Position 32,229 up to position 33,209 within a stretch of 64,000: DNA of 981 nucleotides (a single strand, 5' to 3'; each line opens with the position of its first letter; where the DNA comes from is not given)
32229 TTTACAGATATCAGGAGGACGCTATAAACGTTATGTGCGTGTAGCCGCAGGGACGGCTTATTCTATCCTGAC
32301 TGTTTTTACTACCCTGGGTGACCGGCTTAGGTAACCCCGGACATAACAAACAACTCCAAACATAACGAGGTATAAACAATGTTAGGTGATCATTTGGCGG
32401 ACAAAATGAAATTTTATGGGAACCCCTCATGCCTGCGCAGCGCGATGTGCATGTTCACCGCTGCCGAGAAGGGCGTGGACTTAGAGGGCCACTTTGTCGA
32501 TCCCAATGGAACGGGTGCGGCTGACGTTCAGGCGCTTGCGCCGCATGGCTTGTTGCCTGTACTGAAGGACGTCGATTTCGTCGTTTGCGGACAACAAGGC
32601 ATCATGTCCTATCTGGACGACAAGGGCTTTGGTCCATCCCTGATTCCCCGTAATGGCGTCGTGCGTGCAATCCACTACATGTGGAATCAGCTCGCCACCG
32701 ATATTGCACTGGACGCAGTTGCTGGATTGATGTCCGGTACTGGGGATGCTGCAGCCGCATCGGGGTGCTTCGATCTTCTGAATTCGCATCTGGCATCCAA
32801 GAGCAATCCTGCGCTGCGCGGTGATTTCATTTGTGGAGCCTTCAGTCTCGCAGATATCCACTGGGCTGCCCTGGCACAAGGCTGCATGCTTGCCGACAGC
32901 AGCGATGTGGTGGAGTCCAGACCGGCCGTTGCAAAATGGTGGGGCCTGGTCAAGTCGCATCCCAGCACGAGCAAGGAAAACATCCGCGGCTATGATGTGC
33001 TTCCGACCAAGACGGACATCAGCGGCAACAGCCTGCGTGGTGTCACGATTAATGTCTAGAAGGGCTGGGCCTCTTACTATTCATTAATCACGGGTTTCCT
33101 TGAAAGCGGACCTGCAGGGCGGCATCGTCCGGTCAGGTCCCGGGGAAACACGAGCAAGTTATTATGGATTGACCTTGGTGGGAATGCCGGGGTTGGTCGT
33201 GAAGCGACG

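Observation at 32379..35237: Three tandem divergent GST-fold paralogs with N-terminal extensions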

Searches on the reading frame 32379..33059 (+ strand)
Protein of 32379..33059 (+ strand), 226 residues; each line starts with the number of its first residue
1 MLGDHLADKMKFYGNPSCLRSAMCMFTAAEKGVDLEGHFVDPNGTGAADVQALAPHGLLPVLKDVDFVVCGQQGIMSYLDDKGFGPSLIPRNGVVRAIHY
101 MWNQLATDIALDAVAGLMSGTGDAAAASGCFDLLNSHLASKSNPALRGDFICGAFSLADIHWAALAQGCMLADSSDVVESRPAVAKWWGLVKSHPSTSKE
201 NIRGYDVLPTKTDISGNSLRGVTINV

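Call 3: search_protein_families(library=pfam, proteins=[window:32379-33059:+], max_evalue=0.1)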
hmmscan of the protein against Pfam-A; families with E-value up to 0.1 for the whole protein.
window:32379-33059:+ (226 aa): 4 families
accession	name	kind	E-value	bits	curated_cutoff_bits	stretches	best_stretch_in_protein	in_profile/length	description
PF13409.12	GST_N_2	-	4.1e-05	24.5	25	1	18-81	2-69/70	Glutathione S-transferase, N-terminal domain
PF02798.26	GST_N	-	0.0015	19.2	20.9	1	9-80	2-75/76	Glutathione S-transferase, N-terminal domain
PF13417.12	GST_N_3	-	0.0023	18.7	22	1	13-84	2-72/75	Glutathione S-transferase, N-terminal domain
PF18877.6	SSSPR-51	-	0.03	14.6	27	0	199-217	23-41/48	SSSPR-51 domain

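Call 5: search_protein_families(library=ncbifam, proteins=[window:32379-33059:+], max_evalue=0.1)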
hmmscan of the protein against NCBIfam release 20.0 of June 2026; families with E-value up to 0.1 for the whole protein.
window:32379-33059:+ (226 aa): 4 families
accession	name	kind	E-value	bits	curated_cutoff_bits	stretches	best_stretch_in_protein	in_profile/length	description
NF007016.1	PRK09481.1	equivalog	6.5e-09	35.5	314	1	10-165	11-164/209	stringent starvation protein SspA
NF050814.1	FtsZBindFzlA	equivalog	3.3e-06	27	300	1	26-196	21-205/228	FtsZ-binding protein FzlA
TIGR01262.1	maiA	equivalog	0.01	15.4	171.05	1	47-110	40-101/211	maleylacetoacetate isomerase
NF001784.0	PRK00517.2-1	equivalog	0.082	12.4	244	0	103-173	112-180/290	50S ribosomal protein L11 methyltransferase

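Call 50: search_solved_structures(query=window:32379-33059:+, max_evalue=0.01, show_alignments=1)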
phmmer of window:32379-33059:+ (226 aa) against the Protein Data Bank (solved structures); distinct sequences matched with E-value up to 0.01: 26.
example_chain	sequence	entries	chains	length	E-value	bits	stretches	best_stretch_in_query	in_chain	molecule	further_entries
6wmr_S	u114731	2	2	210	2.1e-07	33.9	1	11-204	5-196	Stringent starvation protein A | Glutathione S-transferase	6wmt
5u51_C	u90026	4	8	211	3.4e-07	33.2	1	14-204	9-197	Stringent starvation protein A | Stringent starvation protein A, regulator of transcription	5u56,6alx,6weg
5f06_A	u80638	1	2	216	3.7e-07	33.1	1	10-199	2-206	Glutathione S-transferase family protein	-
1aw9_A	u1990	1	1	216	5.9e-07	32.4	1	10-199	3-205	GLUTATHIONE S-TRANSFERASE III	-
4qq7_A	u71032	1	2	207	2e-06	30.6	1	10-98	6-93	Putative stringent starvation protein A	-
6v91_A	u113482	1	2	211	3.4e-06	29.9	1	10-99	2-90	Stringent starvation protein A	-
4hoj_A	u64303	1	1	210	7.9e-06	28.7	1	10-162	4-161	RegF protein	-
9sn8_A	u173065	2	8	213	9.6e-06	28.4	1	11-199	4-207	glutathione transferase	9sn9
4kdu_A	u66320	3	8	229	3e-05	26.8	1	9-161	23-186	Glutathione S-transferase domain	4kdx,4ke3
6ezy_A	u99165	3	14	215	4.5e-05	26.3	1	11-205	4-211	Glutathione S-transferase F9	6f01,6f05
1e6b_A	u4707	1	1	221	8.9e-05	25.3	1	12-102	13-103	GLUTATHIONE S-TRANSFERASE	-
7c97_I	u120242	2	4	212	0.0002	24.1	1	10-164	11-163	Stringent starvation protein A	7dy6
6wmu_K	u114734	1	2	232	0.00024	23.9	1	10-164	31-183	Stringent starvation protein A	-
3lyk_A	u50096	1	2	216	0.00025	23.8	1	10-97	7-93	Stringent starvation protein A homolog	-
4dej_A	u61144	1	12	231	0.00031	23.5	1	10-98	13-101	Glutathione S-transferase related protein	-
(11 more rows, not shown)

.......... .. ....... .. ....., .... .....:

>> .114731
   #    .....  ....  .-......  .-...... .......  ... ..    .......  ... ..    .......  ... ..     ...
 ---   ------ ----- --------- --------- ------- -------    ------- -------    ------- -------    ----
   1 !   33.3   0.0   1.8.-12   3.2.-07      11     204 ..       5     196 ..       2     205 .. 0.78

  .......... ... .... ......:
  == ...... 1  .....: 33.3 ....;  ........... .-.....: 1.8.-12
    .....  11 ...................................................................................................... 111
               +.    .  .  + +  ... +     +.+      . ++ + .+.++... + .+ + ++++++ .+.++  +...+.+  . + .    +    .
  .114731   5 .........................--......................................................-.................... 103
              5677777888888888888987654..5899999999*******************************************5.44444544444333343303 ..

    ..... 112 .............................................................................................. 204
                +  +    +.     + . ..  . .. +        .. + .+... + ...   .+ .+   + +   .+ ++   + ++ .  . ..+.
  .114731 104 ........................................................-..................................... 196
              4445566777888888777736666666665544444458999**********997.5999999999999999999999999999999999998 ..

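Call 57: find_homologous_proteins(query=window:32379-33059:+, max_evalue=0.00001)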
Query window:32379-33059:+ (226 aa): 306 proteins with E <= 0.00001 among 952 candidates; the best 120 are listed.
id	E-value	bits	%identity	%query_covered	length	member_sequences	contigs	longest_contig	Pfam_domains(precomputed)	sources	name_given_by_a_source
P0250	3.2e-140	483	92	100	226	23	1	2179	-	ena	-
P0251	3.2e-129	447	86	100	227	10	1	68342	-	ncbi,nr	ncbi:MAG: glutathione S-transferase family protein [Gammaproteobacteria bacterium]|nr:glutathione S-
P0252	7.6e-102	358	69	100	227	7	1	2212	PF13417.13,PF02798.27,PF13409.13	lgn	-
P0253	1.2e-99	350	67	100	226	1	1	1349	PF13417.13,PF02798.27,PF13409.13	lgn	-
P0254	5.5e-99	348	67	100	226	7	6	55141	PF13417.13,PF13409.13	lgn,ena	-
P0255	8.8e-98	344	67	100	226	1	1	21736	PF13417.13,PF02798.27,PF13409.13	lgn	-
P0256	1.9e-96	340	66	100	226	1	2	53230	PF13417.13,PF02798.27,PF13409.13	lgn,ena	-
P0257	3.9e-96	339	65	100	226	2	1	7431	PF13417.13,PF13409.13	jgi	-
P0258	9.1e-96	338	65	100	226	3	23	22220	PF13417.13,PF02798.27,PF13409.13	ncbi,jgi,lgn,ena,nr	ncbi:MAG: glutathione S-transferase family protein [Thiogranum sp.]|jgi:glutathione S-transferase|nr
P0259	6.1e-95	335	67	100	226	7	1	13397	PF13417.13,PF13409.13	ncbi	-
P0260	8.4e-95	335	65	100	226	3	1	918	PF13417.13,PF13409.13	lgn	-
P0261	1.5e-94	334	64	100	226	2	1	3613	PF13417.13,PF13409.13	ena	-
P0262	2.3e-94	333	65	100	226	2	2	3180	PF13417.13,PF13409.13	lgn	-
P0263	3.0e-94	333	65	100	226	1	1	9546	PF13417.13,PF02798.27,PF13409.13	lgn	-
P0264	4.3e-94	332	65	100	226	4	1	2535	PF13417.13,PF02798.27,PF13409.13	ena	-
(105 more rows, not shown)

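Call 65: predict_structure(alignment_id=A3)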
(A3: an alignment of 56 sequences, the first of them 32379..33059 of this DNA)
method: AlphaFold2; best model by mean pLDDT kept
length: 226 residues; sequences in the alignment: 56
mean_pLDDT: 91.7   pTM: 0.90
mean pLDDT of the five models: 91.7, 91.4, 90.6, 90.1, 89.6
residues with pLDDT >= 90: 185; 70-90: 27; 50-70: 9; < 50: 5
segments of 3 or more residues with pLDDT < 50: 1-5
pLDDT, mean of each block of 10 residues (from residue 1): 59 95 98 94 68 82 92 97 95 96 98 96 94 97 88 97 98 97 98 96 95 94 81
secondary structure, 60 per line:
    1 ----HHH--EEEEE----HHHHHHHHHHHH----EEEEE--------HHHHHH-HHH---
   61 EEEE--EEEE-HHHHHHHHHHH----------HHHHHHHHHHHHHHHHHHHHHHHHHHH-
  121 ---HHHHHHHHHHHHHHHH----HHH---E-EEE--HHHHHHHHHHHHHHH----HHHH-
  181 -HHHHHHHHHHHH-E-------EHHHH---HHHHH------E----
elements in order: E10-14 H19-30 E35-39 H48-53 E61-64 E67-70 H72-82 H93-119 H124-139 E152-154 H157-171 H176-179 H182-193 H204-207 H211-215

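Call 69: fold_search(model_id=the predicted structure, library=pdb)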
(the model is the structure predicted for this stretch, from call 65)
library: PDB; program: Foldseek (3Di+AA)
matches with E <= 10: 997; with E <= 0.001: 833
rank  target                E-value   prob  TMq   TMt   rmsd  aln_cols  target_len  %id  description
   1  6f05_F                1.5e-09  1.00  0.69  0.76   3.1       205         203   22  ARABIDOPSIS THALIANA GSTF9, GSO3 BOUND (released 2018-08-15)
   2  6f05_J                2.8e-09  1.00  0.68  0.78   3.3       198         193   22  ARABIDOPSIS THALIANA GSTF9, GSO3 BOUND (released 2018-08-15)
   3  5f07                  2.8e-09  1.00  0.67  0.71   3.7       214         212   20  Crystal structure of glutathione transferase F8 from Populus trichocarpa (released 2016-12-07)
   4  5a4v_F                2.9e-09  1.00  0.64  0.69   4.4       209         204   19  AtGSTF2 from Arabidopsis thaliana in complex with quercetin (released 2016-06-29)
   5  6f05_C                3.1e-09  1.00  0.67  0.75   3.4       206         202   21  ARABIDOPSIS THALIANA GSTF9, GSO3 BOUND (released 2018-08-15)
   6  1aw9                  3.3e-09  1.00  0.70  0.73   3.7       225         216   24  STRUCTURE OF GLUTATHIONE S-TRANSFERASE III IN APO FORM (released 1998-10-28)
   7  5a4u_A                4.2e-09  1.00  0.66  0.70   3.9       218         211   19  AtGSTF2 from Arabidopsis thaliana in complex with indole-3-aldehyde (released 2016-06-29)
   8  6f05_D                4.4e-09  1.00  0.67  0.76   3.4       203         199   22  ARABIDOPSIS THALIANA GSTF9, GSO3 BOUND (released 2018-08-15)
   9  6f05_E                4.6e-09  1.00  0.67  0.75   3.4       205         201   21  ARABIDOPSIS THALIANA GSTF9, GSO3 BOUND (released 2018-08-15)
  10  5a5k_D                4.6e-09  1.00  0.63  0.67   4.5       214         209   19  AtGSTF2 from Arabidopsis thaliana in complex with camalexin (released 2016-06-29)
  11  6f05_I                4.9e-09  1.00  0.67  0.72   3.5       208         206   22  ARABIDOPSIS THALIANA GSTF9, GSO3 BOUND (released 2018-08-15)
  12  4pxo_A                4.9e-09  1.00  0.60  0.62   6.4       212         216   22  Crystal structure of Maleylacetoacetate isomerase from Methylobacteriu extorquens AM1 WITH BOUND MALONATE AND GSH (TAR (released 2014-04-09)
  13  6f05_B                5.4e-09  1.00  0.69  0.76   3.2       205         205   22  ARABIDOPSIS THALIANA GSTF9, GSO3 BOUND (released 2018-08-15)
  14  5f05_A                7.3e-09  1.00  0.68  0.72   3.4       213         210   19  Crystal structure of glutathione transferase F5 from Populus trichocarpa (released 2016-12-07)
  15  5a5k_O                8.5e-09  1.00  0.65  0.72   4.0       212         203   18  AtGSTF2 from Arabidopsis thaliana in complex with camalexin (released 2016-06-29)
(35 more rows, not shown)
